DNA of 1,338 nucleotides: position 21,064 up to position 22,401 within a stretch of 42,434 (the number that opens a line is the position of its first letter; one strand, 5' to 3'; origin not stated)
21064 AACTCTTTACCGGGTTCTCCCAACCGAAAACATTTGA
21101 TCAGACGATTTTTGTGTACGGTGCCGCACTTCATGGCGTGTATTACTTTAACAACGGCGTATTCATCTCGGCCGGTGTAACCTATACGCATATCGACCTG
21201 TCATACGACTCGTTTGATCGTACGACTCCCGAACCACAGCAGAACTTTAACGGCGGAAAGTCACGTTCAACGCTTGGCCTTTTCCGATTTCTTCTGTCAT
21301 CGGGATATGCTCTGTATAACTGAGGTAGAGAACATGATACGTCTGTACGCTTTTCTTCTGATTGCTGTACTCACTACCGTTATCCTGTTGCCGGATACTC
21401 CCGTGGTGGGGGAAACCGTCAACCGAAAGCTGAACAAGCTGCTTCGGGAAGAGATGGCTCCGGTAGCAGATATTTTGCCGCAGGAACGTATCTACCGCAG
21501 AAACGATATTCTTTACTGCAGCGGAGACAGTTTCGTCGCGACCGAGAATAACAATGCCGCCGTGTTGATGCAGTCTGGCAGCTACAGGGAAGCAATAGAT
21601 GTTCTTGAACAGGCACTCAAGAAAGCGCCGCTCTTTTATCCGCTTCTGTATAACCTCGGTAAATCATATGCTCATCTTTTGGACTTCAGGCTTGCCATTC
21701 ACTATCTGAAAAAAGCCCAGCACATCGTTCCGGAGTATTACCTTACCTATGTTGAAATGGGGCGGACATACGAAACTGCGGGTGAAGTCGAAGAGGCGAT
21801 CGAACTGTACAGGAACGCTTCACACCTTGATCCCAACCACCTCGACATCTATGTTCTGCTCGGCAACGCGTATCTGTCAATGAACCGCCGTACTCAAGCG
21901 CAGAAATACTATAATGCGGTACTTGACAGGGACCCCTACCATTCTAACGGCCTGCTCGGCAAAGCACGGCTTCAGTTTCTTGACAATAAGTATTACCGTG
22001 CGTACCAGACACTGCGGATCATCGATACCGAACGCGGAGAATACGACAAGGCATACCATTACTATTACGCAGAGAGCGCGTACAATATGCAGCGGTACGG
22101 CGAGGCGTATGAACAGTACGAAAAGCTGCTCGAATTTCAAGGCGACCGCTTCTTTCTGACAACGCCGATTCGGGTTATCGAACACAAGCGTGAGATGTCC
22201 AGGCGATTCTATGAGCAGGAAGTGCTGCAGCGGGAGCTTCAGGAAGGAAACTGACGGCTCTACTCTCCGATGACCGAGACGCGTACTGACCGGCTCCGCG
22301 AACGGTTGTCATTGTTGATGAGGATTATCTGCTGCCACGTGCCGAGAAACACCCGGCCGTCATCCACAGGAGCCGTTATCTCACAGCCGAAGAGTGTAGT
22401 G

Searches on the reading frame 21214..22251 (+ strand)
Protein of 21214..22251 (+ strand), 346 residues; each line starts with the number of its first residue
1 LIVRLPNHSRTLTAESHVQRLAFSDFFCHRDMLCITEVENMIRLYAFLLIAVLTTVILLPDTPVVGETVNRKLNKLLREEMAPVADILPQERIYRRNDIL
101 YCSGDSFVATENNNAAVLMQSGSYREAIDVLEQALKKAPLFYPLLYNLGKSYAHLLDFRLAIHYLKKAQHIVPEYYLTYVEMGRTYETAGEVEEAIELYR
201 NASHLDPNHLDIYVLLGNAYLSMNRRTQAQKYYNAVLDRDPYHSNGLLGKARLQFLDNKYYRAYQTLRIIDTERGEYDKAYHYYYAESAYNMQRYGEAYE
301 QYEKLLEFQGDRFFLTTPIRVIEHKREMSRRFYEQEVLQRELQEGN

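Call 16: search_protein_families(library=pfam, proteins=[window:21214-22251:+], max_evalue=0.001)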
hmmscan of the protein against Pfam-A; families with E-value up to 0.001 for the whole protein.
window:21214-22251:+ (346 aa): 17 families
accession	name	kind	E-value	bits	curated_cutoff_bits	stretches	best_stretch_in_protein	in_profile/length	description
PF07719.23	TPR_2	-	2.3e-22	77.6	27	1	179-209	4-34/34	Tetratricopeptide repeat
PF13428.12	TPR_14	-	1.1e-17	63.1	23.5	2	179-218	4-43/44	Tetratricopeptide repeat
PF14559.12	TPR_19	-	1.5e-17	64.1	25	2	189-241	4-56/68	Tetratricopeptide repeat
PF00515.34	TPR_1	-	1.5e-17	63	27.8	2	211-242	2-33/34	Tetratricopeptide repeat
PF13181.12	TPR_8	-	1.9e-17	62.3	25.7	1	211-242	2-33/34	Tetratricopeptide repeat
PF13432.12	TPR_16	-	9.2e-14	52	32.7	2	117-173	6-62/65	Tetratricopeptide repeat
PF13414.12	TPR_11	-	5.7e-12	45.6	26.8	1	189-223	7-41/42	TPR repeat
PF13424.12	TPR_12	-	5.9e-12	46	30.1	1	178-239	5-74/77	Tetratricopeptide repeat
PF12895.13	ANAPC3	-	1.4e-10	41.8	27.2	1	229-304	8-81/82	Anaphase-promoting complex, cyclosome, subunit 3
PF13174.12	TPR_6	-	1.9e-10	41.1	26.3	0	213-241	3-31/33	Tetratricopeptide repeat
PF13176.12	TPR_7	-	2.4e-10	40.1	27.9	0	179-209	2-34/36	Tetratricopeptide repeat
PF13431.12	TPR_17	-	1.2e-09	38.1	24.4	0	198-229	1-32/34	Tetratricopeptide repeat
PF25062.1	ARM_TT21_N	-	7.9e-07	29.5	40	1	183-270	107-194/222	Tetratricopeptide repeat protein 21 N-terminal ARM repeat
PF23914.1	TPR_CcmH_CycH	-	5.3e-06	26.8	42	0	148-238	56-149/158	Cytochrome c-type biogenesis protein H TPR domain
PF24575.1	TPR_Slam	-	1.8e-05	25.5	35.2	0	183-230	54-101/104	Surface lipoprotein assembly modifier, N-terminal TPR repeats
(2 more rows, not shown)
